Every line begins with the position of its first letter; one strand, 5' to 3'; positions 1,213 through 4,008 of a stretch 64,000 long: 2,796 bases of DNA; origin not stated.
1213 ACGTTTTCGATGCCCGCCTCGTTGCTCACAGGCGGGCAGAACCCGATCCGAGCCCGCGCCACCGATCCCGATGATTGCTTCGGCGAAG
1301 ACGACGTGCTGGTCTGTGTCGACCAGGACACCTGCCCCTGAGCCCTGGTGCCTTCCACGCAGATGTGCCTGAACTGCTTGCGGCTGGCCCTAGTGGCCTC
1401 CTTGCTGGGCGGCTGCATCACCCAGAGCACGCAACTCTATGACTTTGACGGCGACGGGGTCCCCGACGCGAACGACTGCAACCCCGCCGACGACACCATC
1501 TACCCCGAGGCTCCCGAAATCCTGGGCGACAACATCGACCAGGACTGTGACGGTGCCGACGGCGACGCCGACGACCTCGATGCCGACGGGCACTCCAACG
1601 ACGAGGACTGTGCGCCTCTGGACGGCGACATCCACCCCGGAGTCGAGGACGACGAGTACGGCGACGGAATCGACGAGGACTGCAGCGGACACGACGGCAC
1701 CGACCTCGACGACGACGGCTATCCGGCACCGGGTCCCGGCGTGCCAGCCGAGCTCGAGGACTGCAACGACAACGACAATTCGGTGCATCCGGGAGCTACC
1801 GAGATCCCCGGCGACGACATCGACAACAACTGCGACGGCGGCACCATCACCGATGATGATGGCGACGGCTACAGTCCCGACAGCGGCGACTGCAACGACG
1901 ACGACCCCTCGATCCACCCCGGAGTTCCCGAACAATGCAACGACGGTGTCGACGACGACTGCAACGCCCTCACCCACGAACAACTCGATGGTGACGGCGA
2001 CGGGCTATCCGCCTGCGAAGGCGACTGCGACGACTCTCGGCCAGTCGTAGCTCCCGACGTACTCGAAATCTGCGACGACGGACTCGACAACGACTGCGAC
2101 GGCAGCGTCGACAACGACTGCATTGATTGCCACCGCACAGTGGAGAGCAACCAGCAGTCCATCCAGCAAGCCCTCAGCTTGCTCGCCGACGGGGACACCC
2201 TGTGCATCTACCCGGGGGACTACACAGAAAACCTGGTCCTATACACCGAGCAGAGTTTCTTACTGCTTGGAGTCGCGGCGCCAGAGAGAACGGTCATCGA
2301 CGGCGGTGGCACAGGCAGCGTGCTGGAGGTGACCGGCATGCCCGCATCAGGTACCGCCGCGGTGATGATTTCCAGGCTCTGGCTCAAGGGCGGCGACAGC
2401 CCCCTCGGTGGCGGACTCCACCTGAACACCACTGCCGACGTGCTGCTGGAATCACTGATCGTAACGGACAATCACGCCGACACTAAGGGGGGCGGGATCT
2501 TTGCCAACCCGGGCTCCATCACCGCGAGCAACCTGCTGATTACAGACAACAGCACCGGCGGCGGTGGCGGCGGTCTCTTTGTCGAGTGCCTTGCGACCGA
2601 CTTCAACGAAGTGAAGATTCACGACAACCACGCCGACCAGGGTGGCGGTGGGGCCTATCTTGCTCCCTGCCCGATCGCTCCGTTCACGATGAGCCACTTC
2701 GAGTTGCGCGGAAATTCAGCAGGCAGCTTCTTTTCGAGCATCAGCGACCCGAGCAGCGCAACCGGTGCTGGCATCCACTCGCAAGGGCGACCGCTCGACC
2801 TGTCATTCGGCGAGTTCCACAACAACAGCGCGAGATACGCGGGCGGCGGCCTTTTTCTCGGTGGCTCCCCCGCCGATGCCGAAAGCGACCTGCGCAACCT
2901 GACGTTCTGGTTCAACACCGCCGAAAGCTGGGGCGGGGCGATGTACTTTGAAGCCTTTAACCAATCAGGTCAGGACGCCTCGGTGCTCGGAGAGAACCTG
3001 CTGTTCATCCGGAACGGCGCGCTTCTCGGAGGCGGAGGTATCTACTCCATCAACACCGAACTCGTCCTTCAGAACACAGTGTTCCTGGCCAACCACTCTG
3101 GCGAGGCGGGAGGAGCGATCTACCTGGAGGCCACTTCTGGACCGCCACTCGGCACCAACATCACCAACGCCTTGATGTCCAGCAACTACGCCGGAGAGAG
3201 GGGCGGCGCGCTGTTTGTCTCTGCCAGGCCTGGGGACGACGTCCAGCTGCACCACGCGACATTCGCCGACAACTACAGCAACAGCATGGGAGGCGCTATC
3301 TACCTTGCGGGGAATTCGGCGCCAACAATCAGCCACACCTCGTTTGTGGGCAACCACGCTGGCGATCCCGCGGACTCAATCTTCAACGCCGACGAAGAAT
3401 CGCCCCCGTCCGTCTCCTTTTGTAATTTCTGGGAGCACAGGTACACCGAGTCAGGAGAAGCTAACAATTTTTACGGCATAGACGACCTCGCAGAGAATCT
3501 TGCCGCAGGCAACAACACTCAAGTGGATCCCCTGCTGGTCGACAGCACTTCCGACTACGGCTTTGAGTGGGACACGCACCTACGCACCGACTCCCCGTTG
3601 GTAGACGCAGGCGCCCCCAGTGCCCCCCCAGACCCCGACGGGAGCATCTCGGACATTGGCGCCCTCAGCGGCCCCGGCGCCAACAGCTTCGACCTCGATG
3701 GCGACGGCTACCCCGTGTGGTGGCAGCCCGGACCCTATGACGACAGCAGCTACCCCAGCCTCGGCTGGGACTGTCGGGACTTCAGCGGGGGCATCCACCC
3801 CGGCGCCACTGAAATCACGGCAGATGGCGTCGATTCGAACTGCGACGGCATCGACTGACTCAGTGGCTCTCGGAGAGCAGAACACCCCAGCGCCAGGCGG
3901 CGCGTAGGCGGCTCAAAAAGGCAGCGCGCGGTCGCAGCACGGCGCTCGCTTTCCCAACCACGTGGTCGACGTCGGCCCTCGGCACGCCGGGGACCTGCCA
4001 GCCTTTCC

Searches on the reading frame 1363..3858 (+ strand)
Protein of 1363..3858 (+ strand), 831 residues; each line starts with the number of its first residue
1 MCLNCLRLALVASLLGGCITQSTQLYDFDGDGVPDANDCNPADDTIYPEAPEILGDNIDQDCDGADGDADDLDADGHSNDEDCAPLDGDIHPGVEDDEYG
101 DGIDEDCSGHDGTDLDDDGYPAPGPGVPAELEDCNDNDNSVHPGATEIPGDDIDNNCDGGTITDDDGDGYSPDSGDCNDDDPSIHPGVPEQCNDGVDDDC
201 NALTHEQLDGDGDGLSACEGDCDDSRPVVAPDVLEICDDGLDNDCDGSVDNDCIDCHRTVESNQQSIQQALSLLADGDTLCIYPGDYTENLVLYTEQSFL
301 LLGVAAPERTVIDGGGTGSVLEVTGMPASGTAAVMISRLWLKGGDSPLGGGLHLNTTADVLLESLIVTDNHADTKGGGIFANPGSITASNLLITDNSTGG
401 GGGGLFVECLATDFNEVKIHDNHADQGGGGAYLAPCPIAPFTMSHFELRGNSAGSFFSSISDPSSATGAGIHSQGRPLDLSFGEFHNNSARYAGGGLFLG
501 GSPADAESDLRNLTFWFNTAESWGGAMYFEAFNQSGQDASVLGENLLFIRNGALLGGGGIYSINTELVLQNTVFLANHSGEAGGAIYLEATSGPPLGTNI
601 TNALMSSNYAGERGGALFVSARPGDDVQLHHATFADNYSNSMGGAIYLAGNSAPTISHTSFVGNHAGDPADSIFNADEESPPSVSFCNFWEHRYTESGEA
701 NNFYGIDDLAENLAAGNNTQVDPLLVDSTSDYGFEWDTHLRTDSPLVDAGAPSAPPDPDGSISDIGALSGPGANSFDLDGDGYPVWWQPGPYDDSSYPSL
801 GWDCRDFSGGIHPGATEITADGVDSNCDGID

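Call 12: search_protein_families(library=pfam, proteins=[window:1363-3858:+], max_evalue=0.01)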
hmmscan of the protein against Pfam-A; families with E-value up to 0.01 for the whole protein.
window:1363-3858:+ (831 aa): 3 families
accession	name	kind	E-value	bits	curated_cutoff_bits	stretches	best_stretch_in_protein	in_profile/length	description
PF11617.13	Cu-binding_MopE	-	1.2e-42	144.2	27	5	133-160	1-27/30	Putative metal-binding motif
PF02415.23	Chlam_PMP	-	7.5e-12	44.6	20.6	0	365-381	2-18/19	Chlamydia polymorphic membrane protein (Chlamydia_PMP) repeat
PF13229.12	Beta_helix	-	1e-05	25.7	25.9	0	351-452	48-138/158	Right handed beta helix region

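Call 13: search_protein_families(library=ncbifam, proteins=[window:1363-3858:+], max_evalue=0.01)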
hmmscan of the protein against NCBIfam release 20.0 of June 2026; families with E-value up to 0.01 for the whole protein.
window:1363-3858:+ (831 aa): 2 families
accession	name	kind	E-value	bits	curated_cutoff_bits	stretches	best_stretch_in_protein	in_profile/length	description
TIGR01376.1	POMP_repeat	repeat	1.9e-09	36.9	15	0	570-587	3-20/28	polymorphic outer membrane protein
TIGR04247.1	NosD_copper_fam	subfamily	0.00089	17.9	300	1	267-325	1-54/377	nitrous oxide reductase family maturation protein NosD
